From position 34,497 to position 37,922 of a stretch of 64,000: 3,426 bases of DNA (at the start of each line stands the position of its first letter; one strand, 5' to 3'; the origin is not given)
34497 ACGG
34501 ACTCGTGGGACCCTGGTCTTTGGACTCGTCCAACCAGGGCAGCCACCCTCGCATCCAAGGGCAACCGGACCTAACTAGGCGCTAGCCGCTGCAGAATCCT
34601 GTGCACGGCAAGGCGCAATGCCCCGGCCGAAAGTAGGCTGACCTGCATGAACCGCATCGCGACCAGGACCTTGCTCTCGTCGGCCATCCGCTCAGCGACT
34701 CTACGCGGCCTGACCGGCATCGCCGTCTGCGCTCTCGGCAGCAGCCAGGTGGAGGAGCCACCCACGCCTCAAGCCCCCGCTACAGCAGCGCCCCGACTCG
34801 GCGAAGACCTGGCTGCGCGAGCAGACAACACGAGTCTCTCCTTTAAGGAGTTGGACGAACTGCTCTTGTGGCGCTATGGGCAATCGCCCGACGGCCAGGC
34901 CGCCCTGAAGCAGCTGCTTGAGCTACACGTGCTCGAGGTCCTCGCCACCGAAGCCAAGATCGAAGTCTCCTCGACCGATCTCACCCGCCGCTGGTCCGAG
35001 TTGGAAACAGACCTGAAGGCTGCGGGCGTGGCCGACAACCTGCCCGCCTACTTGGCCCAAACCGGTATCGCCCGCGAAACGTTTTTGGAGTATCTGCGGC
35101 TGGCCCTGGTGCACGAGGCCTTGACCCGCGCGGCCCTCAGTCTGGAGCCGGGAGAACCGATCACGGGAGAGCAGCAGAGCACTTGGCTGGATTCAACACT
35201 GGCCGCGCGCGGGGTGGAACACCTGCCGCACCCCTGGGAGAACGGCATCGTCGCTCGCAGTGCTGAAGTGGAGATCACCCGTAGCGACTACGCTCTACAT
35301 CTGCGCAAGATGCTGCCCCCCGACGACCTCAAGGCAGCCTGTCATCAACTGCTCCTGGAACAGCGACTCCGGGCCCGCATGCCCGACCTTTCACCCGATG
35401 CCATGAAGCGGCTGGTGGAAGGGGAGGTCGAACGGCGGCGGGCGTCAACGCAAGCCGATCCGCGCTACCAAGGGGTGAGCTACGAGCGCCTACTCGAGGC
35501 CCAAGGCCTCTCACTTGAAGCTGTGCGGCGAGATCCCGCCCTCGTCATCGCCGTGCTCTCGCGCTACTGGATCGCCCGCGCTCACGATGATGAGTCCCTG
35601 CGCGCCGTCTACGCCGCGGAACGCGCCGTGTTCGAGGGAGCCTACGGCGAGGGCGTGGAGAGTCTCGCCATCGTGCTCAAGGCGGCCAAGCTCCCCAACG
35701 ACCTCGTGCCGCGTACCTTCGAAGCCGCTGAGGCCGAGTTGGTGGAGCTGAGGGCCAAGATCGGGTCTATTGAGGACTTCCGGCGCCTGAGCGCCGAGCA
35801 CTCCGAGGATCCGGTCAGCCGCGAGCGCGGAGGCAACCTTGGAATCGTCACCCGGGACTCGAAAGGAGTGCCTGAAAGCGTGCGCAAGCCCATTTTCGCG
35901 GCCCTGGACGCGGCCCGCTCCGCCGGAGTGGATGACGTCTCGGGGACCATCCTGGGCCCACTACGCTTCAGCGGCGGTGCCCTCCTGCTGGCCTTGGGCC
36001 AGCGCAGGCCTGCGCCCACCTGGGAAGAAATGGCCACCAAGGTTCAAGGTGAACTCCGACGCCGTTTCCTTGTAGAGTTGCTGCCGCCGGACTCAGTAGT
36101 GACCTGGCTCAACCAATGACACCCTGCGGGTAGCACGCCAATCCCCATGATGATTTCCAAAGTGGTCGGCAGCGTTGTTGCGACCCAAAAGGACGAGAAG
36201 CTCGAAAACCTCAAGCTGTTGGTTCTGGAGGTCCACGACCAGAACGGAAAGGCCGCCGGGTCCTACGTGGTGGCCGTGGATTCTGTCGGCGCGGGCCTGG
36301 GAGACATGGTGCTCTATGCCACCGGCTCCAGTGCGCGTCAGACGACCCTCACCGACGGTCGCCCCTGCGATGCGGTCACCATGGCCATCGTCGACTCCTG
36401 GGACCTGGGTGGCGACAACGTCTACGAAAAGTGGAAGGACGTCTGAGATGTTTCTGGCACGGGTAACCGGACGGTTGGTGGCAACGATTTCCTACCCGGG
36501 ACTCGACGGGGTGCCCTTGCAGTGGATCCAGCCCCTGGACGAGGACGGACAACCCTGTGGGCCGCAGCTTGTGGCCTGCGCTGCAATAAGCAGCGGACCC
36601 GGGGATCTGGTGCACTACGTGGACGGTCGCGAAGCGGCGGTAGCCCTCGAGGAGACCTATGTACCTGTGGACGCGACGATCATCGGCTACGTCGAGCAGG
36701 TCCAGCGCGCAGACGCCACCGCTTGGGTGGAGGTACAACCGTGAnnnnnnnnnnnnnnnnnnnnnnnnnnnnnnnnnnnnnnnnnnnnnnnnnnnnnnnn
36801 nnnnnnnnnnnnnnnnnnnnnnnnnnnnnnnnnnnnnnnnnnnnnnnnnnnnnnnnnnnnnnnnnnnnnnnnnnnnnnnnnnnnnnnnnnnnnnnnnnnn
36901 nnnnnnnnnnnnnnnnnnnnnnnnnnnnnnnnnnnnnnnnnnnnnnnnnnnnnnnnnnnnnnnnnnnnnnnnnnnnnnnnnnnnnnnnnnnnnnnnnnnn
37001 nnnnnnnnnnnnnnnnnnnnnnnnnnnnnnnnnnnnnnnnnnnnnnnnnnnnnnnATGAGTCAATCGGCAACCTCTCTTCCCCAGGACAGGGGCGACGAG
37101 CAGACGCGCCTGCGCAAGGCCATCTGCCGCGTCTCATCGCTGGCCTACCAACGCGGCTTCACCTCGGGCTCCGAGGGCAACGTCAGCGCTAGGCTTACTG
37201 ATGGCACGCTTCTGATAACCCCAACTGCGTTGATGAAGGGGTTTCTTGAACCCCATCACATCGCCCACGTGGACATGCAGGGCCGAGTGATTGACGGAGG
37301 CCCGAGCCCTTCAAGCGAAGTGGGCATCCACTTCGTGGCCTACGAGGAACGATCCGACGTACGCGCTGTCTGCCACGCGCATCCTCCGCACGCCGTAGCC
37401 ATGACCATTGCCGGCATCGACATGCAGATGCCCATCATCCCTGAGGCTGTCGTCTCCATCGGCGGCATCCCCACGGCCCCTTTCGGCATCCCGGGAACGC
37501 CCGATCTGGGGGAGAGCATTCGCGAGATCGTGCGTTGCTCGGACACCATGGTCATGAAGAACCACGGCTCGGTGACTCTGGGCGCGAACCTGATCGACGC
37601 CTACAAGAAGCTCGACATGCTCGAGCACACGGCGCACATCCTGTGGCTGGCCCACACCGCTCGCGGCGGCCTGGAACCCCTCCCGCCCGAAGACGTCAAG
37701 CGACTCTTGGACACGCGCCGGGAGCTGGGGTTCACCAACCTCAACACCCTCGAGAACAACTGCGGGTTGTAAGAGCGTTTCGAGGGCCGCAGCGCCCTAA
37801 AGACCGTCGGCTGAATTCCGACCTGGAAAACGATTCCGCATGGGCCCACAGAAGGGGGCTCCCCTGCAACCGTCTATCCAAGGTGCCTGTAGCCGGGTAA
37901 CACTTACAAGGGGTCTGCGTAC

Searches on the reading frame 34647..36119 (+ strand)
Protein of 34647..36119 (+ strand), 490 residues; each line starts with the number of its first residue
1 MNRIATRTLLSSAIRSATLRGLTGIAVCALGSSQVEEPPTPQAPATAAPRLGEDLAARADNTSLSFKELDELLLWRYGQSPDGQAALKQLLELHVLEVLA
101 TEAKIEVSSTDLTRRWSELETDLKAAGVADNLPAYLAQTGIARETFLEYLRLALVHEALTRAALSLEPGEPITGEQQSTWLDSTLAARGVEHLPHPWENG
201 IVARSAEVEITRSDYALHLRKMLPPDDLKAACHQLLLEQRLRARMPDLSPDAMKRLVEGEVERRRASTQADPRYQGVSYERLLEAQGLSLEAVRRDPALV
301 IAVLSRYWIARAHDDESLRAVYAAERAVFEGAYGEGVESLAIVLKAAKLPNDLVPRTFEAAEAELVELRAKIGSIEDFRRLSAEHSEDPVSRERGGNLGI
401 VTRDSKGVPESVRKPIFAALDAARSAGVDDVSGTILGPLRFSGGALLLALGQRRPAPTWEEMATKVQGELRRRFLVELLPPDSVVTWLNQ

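Call 9: search_protein_families(library=pfam, proteins=[window:34647-36119:+], max_evalue=0.001)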
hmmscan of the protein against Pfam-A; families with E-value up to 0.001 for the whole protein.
window:34647-36119:+ (490 aa): 2 families
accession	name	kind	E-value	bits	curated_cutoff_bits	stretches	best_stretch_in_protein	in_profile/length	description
PF13616.12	Rotamase_3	-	7.1e-05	23.8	22.5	1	356-404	31-79/116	PPIC-type PPIASE domain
PF00639.27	Rotamase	-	0.00012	23.4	21.7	1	356-417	13-73/97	PPIC-type PPIASE domain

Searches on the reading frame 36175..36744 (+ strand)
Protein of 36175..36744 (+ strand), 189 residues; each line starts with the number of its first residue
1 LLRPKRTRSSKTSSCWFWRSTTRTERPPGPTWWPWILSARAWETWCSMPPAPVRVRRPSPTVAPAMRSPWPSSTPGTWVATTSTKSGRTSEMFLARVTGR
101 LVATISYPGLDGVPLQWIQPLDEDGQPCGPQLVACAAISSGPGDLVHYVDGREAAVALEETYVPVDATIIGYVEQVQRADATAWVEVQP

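Call 9: search_protein_families(library=pfam, proteins=[window:36175-36744:+], max_evalue=0.001)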
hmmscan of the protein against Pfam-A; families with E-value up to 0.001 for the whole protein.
window:36175-36744:+ (189 aa): 1 family
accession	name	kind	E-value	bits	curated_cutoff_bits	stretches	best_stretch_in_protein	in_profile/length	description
PF03319.19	EutN_CcmL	-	6.9e-19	68.6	25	1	92-173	1-82/83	Ethanolamine utilisation protein EutN/carboxysome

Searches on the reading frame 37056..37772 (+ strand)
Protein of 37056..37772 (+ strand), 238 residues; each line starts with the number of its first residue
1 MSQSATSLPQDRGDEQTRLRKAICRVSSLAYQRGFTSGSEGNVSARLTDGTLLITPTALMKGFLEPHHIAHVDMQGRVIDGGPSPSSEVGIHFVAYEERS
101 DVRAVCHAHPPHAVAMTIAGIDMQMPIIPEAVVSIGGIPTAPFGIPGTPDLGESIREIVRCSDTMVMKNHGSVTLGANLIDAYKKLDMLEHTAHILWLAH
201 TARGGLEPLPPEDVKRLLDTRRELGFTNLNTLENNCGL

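Call 9: search_protein_families(library=pfam, proteins=[window:37056-37772:+], max_evalue=0.001)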
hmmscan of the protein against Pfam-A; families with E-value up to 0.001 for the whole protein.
window:37056-37772:+ (238 aa): 1 family
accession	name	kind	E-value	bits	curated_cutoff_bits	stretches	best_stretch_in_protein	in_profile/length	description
PF00596.27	Aldolase_II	-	4.1e-44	151.1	22.2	1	22-196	2-182/183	Class II Aldolase and Adducin N-terminal domain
